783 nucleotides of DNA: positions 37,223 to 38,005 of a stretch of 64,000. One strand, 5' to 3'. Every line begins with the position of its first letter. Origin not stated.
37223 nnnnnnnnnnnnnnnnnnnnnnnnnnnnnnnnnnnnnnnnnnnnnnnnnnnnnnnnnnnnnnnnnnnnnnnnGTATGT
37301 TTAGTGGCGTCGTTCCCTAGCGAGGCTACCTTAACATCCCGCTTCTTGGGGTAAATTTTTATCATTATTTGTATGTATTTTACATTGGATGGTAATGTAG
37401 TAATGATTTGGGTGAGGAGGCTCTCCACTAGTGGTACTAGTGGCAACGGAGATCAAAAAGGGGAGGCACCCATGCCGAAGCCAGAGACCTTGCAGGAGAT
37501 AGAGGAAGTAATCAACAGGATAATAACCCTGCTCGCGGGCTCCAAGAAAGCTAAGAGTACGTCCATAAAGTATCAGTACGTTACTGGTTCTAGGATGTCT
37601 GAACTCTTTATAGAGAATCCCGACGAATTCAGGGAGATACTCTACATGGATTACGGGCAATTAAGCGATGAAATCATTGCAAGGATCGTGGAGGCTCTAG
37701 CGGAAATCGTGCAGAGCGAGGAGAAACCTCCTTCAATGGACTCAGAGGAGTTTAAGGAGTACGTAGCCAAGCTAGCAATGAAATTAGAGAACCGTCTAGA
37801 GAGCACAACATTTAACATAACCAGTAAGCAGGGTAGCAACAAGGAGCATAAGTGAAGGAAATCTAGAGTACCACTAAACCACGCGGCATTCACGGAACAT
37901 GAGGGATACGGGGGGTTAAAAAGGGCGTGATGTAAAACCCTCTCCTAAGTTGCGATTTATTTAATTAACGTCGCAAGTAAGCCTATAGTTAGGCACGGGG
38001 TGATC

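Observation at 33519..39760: Non-canonical type IV filament gene cluster: one pilin, a secretion ATPase, a two-gene platform, a double-length KaiC/FlaH-like protein and two orphans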

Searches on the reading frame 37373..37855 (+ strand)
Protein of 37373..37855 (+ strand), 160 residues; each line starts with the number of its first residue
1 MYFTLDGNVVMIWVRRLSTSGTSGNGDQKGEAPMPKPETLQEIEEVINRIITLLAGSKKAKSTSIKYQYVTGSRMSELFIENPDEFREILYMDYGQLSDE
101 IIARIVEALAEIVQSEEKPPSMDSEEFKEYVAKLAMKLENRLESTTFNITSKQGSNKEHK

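Call 3: search_protein_families(library=pfam, proteins=[window:37373-37855:+], max_evalue=0.1)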
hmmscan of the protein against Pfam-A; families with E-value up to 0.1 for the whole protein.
window:37373-37855:+ (160 aa): 0 families

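Call 4: search_protein_families(library=ncbifam, proteins=[window:37373-37855:+], max_evalue=0.1)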
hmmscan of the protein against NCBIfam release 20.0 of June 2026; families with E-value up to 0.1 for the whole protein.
window:37373-37855:+ (160 aa): 0 families

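Call 60: search_protein_families(library=pfam, proteins=[window:37403-37855:+], max_evalue=10)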
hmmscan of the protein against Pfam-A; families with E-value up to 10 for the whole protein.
window:37403-37855:+ (150 aa): 2 families
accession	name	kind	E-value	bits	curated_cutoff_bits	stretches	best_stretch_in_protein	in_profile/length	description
PF22098.1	DUF6942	-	0.096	13.1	27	1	41-99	100-160/161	Family of unknown function (DUF6942)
PF11447.13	DUF3201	-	0.13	12.2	25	1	66-122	94-152/153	Protein of unknown function (DUF3201)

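Call 70: search_protein_families(library=pfam, alignment_id=A4, max_evalue=10)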
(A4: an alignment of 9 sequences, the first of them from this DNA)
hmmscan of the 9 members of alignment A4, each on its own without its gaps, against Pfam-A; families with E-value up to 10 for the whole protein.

A. member 1, seq(150 aa): 2 families
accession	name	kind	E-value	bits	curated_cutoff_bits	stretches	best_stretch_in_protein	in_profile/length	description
PF22098.1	DUF6942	-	0.096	13.1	27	1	41-99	100-160/161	Family of unknown function (DUF6942)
PF11447.13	DUF3201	-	0.13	12.2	25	1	66-122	94-152/153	Protein of unknown function (DUF3201)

B. families by the number of members that match (of 9 scanned): 10 families
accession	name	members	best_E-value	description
PF20206.4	Tra1_ring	2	0.03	Tra1 HEAT repeat ring region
PF09231.15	RDV-p3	1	0.012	Rice dwarf virus p3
PF07765.17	KIP1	1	0.041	KIP1-like protein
PF02262.21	Cbl_N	1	0.057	CBL proto-oncogene N-terminal domain 1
PF16133.10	DUF4844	1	0.082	Domain of unknown function (DUF4844)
PF22098.1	DUF6942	1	0.096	Family of unknown function (DUF6942)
PF05856.17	ARPC4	1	0.12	ARP2/3 complex 20 kDa subunit (ARPC4)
PF11447.13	DUF3201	1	0.13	Protein of unknown function (DUF3201)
PF00231.24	ATP-synt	1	0.17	ATP synthase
PF24628.1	DUF7627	1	0.22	Repeat of unknown function (DUF7627)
